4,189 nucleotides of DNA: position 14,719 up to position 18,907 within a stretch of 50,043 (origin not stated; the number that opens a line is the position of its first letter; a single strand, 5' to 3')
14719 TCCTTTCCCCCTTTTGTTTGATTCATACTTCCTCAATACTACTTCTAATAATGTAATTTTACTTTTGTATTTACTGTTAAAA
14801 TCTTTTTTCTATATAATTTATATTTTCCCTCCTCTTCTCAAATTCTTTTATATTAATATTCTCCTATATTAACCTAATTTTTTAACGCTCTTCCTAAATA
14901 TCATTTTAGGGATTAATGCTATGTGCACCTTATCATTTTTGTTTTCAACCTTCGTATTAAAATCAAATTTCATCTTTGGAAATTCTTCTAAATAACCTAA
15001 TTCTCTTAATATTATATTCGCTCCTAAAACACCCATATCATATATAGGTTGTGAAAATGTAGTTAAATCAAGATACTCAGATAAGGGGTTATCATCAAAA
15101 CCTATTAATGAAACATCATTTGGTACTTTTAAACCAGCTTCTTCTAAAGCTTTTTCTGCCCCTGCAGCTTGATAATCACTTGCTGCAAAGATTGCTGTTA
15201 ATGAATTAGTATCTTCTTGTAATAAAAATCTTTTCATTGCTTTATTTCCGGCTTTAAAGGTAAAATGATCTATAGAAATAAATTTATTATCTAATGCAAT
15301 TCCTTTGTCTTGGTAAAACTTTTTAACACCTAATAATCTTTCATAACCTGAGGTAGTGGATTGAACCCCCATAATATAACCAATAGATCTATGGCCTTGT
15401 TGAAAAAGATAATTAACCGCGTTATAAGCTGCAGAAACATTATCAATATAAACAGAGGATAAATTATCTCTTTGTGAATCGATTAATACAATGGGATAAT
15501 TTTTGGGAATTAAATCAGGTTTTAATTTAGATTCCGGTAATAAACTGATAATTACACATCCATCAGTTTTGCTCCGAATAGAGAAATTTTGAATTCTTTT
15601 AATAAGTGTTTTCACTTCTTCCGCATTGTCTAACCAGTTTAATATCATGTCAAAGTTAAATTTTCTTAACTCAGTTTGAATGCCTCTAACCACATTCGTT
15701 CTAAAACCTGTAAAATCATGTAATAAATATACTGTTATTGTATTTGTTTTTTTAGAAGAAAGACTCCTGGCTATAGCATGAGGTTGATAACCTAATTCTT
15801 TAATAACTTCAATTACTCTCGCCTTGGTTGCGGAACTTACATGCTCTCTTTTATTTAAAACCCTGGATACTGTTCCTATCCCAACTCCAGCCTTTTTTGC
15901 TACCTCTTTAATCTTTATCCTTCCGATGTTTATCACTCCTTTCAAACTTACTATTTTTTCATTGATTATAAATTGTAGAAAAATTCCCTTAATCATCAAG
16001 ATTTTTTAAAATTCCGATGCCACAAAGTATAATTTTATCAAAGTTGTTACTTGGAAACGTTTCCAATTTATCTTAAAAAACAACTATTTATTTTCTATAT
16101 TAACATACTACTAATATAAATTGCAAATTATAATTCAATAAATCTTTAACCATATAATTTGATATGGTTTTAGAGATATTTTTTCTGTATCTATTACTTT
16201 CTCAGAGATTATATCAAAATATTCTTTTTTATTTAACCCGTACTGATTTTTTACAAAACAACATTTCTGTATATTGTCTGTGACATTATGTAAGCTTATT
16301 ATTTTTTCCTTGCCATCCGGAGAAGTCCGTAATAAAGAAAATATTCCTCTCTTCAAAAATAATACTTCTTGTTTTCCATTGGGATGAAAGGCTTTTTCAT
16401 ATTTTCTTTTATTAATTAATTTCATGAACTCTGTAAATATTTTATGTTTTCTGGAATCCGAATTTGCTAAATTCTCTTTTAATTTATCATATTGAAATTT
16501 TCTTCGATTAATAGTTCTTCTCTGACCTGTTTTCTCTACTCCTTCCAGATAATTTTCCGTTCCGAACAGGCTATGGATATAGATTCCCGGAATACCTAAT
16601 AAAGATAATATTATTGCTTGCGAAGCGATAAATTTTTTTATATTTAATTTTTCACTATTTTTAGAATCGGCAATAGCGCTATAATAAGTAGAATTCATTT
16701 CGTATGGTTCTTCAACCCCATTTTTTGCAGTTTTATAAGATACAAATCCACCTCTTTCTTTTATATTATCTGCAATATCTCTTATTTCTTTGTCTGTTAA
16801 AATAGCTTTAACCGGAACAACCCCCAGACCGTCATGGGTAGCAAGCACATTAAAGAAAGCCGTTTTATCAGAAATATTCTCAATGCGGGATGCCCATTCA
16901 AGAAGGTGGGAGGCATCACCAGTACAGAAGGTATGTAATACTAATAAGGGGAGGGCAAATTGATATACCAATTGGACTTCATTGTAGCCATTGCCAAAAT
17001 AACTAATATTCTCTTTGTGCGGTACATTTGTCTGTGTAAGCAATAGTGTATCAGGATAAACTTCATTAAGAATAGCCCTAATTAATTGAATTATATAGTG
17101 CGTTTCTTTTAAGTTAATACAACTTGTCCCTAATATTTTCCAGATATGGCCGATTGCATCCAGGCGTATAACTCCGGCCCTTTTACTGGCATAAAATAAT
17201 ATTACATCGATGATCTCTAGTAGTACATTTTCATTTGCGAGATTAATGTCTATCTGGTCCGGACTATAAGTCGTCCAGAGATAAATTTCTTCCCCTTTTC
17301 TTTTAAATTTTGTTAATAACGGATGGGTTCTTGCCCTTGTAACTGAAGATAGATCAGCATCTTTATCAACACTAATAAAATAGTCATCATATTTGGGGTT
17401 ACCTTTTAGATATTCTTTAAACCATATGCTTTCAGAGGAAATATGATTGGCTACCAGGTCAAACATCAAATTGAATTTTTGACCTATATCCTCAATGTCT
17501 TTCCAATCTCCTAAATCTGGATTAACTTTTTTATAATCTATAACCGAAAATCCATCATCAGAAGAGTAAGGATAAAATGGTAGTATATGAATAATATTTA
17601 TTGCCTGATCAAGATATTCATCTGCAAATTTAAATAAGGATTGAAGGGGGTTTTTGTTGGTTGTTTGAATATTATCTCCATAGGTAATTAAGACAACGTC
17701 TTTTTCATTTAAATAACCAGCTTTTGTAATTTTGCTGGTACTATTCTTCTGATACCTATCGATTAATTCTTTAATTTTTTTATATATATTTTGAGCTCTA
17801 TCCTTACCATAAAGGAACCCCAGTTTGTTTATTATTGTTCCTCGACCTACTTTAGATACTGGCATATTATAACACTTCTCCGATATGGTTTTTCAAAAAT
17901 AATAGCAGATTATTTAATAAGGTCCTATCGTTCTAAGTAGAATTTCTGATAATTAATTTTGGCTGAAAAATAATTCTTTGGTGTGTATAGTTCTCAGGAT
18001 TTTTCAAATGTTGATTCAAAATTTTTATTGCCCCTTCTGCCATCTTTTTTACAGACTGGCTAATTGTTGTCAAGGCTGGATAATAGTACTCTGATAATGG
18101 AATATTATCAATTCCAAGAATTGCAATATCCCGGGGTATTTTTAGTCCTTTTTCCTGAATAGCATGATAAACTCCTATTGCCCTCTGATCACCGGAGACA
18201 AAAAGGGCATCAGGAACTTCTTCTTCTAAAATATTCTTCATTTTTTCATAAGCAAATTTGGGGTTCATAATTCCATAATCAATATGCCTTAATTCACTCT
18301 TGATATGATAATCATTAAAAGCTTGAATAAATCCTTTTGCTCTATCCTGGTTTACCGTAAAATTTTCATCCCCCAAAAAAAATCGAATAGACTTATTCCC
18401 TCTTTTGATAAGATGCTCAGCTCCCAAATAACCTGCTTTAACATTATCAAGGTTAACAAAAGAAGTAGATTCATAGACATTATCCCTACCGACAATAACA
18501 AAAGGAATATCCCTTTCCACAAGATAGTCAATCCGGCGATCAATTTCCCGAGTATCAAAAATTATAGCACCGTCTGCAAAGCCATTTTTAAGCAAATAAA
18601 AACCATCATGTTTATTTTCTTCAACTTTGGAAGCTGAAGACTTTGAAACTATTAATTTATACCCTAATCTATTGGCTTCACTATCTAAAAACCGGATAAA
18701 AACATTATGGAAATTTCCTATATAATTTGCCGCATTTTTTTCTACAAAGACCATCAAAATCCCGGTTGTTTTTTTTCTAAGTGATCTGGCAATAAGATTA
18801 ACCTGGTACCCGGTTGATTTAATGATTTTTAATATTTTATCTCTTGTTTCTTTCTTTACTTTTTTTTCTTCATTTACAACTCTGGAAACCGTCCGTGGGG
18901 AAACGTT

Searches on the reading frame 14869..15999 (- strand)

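Call 72: search_protein_families(library=pfam, proteins=[window:14869-15999:-], max_evalue=0.00001)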
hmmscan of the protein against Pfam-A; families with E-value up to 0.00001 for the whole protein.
window:14869-15999:- (376 aa): 4 families
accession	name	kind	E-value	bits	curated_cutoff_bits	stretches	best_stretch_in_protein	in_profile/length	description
PF13377.12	Peripla_BP_3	-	1.3e-22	81.1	26.5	1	195-336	1-147/167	Periplasmic binding protein-like domain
PF00356.27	LacI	-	1.7e-18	66.6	27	1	29-73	1-45/46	Bacterial regulatory proteins, lacI family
PF00532.27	Peripla_BP_1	-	3e-14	53.6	22.2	1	97-302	13-224/281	Periplasmic binding proteins and sugar binding domain of LacI family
PF13407.12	Peripla_BP_4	-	1.3e-10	41.7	35.1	1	98-305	11-220/258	Periplasmic binding protein domain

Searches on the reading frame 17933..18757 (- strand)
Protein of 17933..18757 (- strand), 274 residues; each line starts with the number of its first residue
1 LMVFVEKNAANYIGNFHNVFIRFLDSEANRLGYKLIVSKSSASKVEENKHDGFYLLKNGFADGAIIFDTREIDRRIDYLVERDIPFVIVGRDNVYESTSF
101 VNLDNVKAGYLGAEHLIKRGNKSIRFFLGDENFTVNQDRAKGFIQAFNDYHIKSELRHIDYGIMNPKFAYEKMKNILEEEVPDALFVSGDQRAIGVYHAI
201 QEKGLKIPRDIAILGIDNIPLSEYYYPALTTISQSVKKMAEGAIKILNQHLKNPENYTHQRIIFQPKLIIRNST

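Call 72: search_protein_families(library=pfam, proteins=[window:17933-18757:-], max_evalue=0.00001)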
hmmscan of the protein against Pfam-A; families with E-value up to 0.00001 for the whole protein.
window:17933-18757:- (274 aa): 3 families
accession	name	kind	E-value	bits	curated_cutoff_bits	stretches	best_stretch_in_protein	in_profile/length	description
PF13377.12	Peripla_BP_3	-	7.7e-30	104.6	26.5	1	113-274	1-167/167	Periplasmic binding protein-like domain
PF13407.12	Peripla_BP_4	-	9e-17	61.9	35.1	1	16-253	12-256/258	Periplasmic binding protein domain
PF00532.27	Peripla_BP_1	-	2.2e-15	57.3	22.2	1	21-219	20-226/281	Periplasmic binding proteins and sugar binding domain of LacI family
